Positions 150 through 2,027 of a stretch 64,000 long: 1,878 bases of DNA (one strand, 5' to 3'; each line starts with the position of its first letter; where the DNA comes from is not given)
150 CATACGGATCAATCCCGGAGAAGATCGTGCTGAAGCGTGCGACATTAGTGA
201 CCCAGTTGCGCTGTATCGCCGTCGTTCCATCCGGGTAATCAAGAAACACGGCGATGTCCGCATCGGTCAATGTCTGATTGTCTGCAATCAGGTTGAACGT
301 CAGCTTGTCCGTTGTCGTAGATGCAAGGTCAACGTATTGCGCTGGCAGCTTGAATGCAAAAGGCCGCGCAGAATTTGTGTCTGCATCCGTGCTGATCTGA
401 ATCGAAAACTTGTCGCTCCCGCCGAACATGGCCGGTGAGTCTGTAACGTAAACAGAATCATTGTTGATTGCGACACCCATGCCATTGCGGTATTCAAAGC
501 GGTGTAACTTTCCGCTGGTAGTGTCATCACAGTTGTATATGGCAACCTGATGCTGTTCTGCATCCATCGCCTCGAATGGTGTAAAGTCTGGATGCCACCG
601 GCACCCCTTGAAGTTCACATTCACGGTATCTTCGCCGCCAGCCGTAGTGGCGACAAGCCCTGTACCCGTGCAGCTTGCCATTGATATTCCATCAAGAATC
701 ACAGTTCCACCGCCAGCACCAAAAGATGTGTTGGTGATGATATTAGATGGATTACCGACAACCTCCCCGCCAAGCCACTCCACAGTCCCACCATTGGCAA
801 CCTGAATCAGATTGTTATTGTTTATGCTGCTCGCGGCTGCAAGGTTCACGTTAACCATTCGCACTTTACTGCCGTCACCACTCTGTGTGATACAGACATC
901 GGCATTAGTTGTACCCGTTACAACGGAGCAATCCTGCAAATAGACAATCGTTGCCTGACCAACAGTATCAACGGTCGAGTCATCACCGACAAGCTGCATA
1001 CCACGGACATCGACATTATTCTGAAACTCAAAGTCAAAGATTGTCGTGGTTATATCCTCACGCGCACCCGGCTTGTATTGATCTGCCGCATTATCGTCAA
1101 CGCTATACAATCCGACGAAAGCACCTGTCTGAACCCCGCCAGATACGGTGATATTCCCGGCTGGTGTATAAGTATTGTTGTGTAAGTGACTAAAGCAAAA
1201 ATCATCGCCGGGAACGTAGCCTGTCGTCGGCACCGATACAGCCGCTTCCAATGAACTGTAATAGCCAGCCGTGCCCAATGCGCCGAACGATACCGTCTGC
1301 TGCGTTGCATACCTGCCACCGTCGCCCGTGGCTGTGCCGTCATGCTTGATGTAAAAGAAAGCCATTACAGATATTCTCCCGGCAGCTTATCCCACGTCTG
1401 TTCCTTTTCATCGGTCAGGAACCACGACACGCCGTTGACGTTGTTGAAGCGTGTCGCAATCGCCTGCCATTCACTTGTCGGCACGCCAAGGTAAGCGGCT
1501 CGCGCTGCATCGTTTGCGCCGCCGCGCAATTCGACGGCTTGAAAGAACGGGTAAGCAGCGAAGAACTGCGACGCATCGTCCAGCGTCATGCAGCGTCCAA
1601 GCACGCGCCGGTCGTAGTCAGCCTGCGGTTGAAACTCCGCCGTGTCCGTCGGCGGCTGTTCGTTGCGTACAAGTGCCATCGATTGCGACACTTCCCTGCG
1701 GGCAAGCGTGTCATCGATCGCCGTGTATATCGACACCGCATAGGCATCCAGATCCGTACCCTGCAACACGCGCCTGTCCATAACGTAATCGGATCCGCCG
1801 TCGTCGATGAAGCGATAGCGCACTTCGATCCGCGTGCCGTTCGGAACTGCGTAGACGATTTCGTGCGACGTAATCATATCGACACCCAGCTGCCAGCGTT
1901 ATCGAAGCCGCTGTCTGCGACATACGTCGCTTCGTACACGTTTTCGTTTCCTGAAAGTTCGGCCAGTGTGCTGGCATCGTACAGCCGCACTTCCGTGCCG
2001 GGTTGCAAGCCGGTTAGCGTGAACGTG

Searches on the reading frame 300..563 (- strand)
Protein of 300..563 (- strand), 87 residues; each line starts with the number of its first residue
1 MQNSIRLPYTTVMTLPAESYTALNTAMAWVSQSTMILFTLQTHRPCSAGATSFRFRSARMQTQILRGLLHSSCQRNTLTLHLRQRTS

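Call 94: find_encoding_contigs(protein=window:300-563:-, flank=10000, max_places=4)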
Protein window:300-563:- (87 aa): no gene with exactly this product is on record in the collection.

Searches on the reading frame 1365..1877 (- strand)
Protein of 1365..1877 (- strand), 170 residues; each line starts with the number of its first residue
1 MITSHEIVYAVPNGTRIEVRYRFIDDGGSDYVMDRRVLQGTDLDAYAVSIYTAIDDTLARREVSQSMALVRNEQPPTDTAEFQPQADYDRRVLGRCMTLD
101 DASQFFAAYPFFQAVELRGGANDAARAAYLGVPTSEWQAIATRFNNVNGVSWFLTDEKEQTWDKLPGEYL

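Call 95: find_encoding_contigs(protein=window:1365-1877:-, flank=10000, max_places=3)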
Protein window:1365-1877:- (170 aa): 6 contigs read that carry it; 1 place shown.
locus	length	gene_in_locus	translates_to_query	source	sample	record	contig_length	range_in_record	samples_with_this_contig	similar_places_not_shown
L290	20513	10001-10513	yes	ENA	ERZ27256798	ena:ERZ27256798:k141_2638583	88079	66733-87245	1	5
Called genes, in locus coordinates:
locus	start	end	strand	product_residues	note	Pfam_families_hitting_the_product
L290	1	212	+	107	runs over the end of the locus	PF03819:MazG (faint)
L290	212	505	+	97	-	-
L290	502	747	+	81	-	-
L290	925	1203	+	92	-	-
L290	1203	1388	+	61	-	-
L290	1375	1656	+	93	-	-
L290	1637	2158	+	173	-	-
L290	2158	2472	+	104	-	-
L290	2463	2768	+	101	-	PF07963:N_methyl (weak)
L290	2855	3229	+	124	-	-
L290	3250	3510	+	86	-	-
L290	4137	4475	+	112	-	-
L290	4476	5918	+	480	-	PF03237:Terminase_6N (faint)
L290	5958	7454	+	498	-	PF13264:DUF4055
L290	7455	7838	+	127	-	-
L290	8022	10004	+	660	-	-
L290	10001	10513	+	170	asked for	-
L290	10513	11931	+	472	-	-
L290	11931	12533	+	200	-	-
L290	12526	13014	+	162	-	-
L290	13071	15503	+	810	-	-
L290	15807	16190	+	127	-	-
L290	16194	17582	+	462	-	-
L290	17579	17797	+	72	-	-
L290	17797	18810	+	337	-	-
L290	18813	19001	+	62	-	-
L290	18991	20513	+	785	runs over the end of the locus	?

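Call 105: search_protein_families(library=phrogs, proteins=[L290:13071-15503:+, L290:10513-11931:+, L290:16194-17582:+, L290:17797-18810:+, L290:11931-12533:+, L290:12526-13014:+, L290:15807-16190:+, L290:18991-20511:+], max_evalue=0.001)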
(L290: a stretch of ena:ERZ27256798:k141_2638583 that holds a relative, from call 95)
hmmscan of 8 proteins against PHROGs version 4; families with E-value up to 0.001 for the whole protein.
L290:13071-15503:+ (810 aa): 0 families

L290:10513-11931:+ (472 aa): 0 families

L290:16194-17582:+ (462 aa): 0 families

L290:17797-18810:+ (337 aa): 0 families

L290:11931-12533:+ (200 aa): 0 families

L290:12526-13014:+ (162 aa): 0 families

L290:15807-16190:+ (127 aa): 0 families

L290:18991-20511:+ (507 aa): 15 families
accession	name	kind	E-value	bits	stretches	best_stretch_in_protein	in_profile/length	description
phrog_241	-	head and packaging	3.9e-92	311.4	1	1-445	9-429/679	head morphogenesis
phrog_7625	-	head and packaging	3.9e-49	168.9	1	16-419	15-385/504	head morphogenesis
phrog_21789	-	head and packaging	1.5e-43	149.7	1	2-302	2-284/1195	virion structural protein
phrog_6577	-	unknown function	5.8e-28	98.7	1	140-361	107-307/1066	-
phrog_4728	-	head and packaging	5.9e-21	75.8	1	63-380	98-376/591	head morphogenesis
phrog_595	-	head and packaging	4.1e-20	73.6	1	77-329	102-334/513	head maturation protease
phrog_115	-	head and packaging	2.3e-18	67.7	1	155-286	213-327/665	minor head protein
phrog_2841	-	head and packaging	5.2e-16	59.8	1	63-284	109-314/525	minor head protein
phrog_3517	-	head and packaging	5.4e-12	46.7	1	189-285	231-337/371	head morphogenesis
phrog_14819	-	unknown function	6.6e-10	40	1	295-367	8-80/91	-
phrog_2468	-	head and packaging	2.5e-08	34.8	1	26-250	42-241/303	head morphogenesis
phrog_2662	-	head and packaging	1.6e-05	24.7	1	158-279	597-711/717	portal protein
phrog_19443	-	head and packaging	3e-05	23.7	1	156-291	176-299/579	minor head protein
phrog_1657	-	head and packaging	7.4e-05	23.2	1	10-286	19-308/337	head morphogenesis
phrog_24918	-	head and packaging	0.0004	21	1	199-277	165-242/250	head morphogenesis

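Call 106: search_solved_structures(query=L290:13071-15503:+, max_evalue=1)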
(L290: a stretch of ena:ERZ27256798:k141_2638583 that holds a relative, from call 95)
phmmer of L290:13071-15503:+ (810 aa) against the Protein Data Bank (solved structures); distinct sequences matched with E-value up to 1: 1.
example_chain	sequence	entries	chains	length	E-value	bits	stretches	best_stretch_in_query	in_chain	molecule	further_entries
3g0s_A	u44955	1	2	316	0.031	15.9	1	442-522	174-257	Dihydrodipicolinate synthase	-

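Call 108: search_protein_families(library=pfam, proteins=[L290:13071-15503:+, L290:10513-11931:+, L290:16194-17582:+, L290:17797-18810:+, L290:11931-12533:+, L290:12526-13014:+], max_evalue=0.1)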
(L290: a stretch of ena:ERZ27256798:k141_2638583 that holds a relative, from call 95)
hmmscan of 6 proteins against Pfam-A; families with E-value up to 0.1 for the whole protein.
L290:13071-15503:+ (810 aa): 1 family
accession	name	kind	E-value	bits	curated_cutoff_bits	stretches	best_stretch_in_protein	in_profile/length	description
PF02294.24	7kD_DNA_binding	-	0.034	14.6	25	0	744-770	25-50/58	7kD DNA-binding domain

L290:10513-11931:+ (472 aa): 0 families

L290:16194-17582:+ (462 aa): 1 family
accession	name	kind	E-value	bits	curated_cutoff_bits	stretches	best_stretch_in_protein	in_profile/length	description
PF07418.16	PCEMA1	-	0.036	13.7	21.4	1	80-164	118-197/294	Acidic phosphoprotein precursor PCEMA1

L290:17797-18810:+ (337 aa): 1 family
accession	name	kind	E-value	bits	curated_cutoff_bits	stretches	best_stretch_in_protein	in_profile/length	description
PF21853.1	DUF6912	-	0.045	14.4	27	0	238-300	42-103/160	Family of unknown function (DUF6912)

L290:11931-12533:+ (200 aa): 0 families

L290:12526-13014:+ (162 aa): 1 family
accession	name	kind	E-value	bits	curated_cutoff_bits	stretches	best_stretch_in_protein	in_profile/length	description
PF22243.2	DUF5018-rel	-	0.015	15.9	28.1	1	37-81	65-109/115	DUF5018-related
